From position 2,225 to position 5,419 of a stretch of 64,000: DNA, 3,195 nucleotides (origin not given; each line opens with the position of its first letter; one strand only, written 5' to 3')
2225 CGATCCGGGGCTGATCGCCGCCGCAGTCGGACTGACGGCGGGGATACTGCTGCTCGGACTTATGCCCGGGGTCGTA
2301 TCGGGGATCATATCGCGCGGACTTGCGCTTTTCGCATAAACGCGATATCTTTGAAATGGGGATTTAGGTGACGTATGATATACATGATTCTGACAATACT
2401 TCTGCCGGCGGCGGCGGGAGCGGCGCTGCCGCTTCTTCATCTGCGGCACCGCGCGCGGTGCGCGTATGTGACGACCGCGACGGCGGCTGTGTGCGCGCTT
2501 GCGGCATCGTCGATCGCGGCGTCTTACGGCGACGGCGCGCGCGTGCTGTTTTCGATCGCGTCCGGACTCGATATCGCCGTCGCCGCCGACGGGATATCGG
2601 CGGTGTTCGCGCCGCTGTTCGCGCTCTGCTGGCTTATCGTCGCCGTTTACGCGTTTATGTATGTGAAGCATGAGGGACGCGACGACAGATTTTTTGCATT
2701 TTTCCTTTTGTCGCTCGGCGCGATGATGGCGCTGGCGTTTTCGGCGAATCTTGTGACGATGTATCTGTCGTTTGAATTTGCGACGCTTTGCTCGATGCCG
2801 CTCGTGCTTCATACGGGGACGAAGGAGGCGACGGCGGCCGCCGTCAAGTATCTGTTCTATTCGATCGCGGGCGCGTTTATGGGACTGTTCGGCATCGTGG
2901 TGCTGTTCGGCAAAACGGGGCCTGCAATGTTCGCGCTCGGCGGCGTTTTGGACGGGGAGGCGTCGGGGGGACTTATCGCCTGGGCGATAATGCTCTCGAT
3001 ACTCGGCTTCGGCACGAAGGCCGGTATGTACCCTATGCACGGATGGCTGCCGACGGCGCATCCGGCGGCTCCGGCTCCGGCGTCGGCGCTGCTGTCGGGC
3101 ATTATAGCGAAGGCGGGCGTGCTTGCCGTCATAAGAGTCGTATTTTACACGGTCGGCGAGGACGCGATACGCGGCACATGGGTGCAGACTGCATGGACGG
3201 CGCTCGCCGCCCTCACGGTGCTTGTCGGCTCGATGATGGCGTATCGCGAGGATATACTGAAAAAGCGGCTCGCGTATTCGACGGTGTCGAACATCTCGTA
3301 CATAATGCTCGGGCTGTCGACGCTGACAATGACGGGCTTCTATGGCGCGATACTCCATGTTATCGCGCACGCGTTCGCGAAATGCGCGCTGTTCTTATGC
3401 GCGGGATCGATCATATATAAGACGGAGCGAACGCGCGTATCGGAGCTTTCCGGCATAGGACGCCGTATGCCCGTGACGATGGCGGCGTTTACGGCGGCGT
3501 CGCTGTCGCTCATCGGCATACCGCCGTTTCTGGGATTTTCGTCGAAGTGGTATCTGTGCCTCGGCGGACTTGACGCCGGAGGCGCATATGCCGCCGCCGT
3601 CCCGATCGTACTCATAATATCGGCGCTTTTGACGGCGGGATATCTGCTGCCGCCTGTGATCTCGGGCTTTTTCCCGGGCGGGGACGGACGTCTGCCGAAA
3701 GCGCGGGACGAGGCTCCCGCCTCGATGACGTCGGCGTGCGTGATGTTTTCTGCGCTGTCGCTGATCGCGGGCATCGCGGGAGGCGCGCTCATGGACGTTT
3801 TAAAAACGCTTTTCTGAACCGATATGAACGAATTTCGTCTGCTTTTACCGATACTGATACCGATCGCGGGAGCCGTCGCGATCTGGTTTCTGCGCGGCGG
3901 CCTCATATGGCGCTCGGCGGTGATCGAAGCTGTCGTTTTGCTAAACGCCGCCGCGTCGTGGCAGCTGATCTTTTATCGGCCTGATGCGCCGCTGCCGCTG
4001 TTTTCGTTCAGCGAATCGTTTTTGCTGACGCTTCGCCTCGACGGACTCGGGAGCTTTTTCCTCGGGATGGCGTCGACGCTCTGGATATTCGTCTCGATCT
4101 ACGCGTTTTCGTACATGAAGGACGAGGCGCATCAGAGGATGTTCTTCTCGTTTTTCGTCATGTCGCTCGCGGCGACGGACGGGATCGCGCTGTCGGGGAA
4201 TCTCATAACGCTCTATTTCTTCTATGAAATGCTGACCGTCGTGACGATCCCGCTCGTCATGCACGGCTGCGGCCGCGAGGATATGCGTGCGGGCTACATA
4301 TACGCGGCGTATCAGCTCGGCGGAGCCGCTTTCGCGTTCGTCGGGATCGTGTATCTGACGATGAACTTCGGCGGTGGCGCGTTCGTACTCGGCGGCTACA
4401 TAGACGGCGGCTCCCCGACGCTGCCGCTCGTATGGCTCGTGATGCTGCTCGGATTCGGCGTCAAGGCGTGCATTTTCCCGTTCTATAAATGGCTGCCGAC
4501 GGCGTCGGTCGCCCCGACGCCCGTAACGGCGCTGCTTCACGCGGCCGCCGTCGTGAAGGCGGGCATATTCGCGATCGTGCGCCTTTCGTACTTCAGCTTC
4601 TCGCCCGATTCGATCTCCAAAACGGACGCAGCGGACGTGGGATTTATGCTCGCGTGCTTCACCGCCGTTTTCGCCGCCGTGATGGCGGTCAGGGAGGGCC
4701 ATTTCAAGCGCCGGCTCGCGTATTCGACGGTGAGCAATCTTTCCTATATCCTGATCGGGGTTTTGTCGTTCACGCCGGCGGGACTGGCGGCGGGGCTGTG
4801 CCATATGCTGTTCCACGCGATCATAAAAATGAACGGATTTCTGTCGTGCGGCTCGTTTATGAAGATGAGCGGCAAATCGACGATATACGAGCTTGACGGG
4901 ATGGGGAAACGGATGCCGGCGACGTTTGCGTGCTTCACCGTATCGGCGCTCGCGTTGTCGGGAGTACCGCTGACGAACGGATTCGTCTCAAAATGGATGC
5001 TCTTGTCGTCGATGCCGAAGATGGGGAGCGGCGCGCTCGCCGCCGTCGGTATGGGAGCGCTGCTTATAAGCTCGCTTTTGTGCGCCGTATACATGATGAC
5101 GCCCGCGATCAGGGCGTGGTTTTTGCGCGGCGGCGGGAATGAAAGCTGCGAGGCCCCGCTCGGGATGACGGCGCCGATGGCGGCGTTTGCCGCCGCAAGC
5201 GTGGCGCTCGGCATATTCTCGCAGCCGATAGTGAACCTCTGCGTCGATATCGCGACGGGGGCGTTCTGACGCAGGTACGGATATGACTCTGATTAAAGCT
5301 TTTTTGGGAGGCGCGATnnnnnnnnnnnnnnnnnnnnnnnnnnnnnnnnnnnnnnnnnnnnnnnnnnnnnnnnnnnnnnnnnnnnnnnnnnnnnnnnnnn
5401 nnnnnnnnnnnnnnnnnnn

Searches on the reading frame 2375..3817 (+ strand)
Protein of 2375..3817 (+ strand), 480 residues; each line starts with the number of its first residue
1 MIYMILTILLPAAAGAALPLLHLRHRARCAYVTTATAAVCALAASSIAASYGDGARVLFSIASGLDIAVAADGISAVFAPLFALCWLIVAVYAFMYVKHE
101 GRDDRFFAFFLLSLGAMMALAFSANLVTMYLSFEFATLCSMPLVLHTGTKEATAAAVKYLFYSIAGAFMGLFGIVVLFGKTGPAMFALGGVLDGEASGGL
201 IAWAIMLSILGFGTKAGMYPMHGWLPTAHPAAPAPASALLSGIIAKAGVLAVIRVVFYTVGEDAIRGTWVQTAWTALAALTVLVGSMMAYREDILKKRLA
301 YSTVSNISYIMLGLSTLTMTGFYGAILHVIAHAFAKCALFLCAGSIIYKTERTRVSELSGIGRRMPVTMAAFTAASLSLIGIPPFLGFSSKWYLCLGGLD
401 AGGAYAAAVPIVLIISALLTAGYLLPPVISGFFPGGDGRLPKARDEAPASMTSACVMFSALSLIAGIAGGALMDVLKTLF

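Call 78: search_protein_families(library=pfam, proteins=[window:2375-3817:+])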
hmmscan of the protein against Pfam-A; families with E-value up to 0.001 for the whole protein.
window:2375-3817:+ (480 aa): 1 family
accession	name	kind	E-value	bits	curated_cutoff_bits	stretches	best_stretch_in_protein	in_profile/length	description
PF00361.26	Proton_antipo_M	-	2.1e-58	198.3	21.5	1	123-406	1-283/294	NADH:quinone oxidoreductase/Mrp antiporter, TM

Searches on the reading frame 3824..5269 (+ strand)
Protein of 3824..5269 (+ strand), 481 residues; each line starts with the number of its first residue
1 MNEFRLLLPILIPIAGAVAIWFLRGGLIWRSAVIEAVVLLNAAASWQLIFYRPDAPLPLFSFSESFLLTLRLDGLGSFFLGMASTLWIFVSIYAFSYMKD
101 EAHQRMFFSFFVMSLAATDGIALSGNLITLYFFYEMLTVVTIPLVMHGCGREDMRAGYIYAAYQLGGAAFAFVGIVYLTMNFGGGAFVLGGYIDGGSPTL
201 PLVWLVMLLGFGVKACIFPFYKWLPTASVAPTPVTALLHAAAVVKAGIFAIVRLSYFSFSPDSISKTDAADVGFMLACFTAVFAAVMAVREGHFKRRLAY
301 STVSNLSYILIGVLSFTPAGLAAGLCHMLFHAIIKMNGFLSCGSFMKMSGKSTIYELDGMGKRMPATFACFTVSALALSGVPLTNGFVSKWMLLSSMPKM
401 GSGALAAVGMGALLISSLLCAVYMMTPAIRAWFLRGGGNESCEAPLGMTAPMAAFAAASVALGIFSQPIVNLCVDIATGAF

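Call 9: search_protein_families(library=pfam, proteins=[window:3824-5269:+])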
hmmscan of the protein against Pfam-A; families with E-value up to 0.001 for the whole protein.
window:3824-5269:+ (481 aa): 2 families
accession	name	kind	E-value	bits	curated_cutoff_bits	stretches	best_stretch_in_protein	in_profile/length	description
PF00361.26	Proton_antipo_M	-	6.1e-48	164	21.5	1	124-415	1-293/294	NADH:quinone oxidoreductase/Mrp antiporter, TM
PF00662.26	Proton_antipo_N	-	0.00018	21.8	24.5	1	68-108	11-51/51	NADH-Ubiquinone oxidoreductase (complex I), chain 5 N-terminus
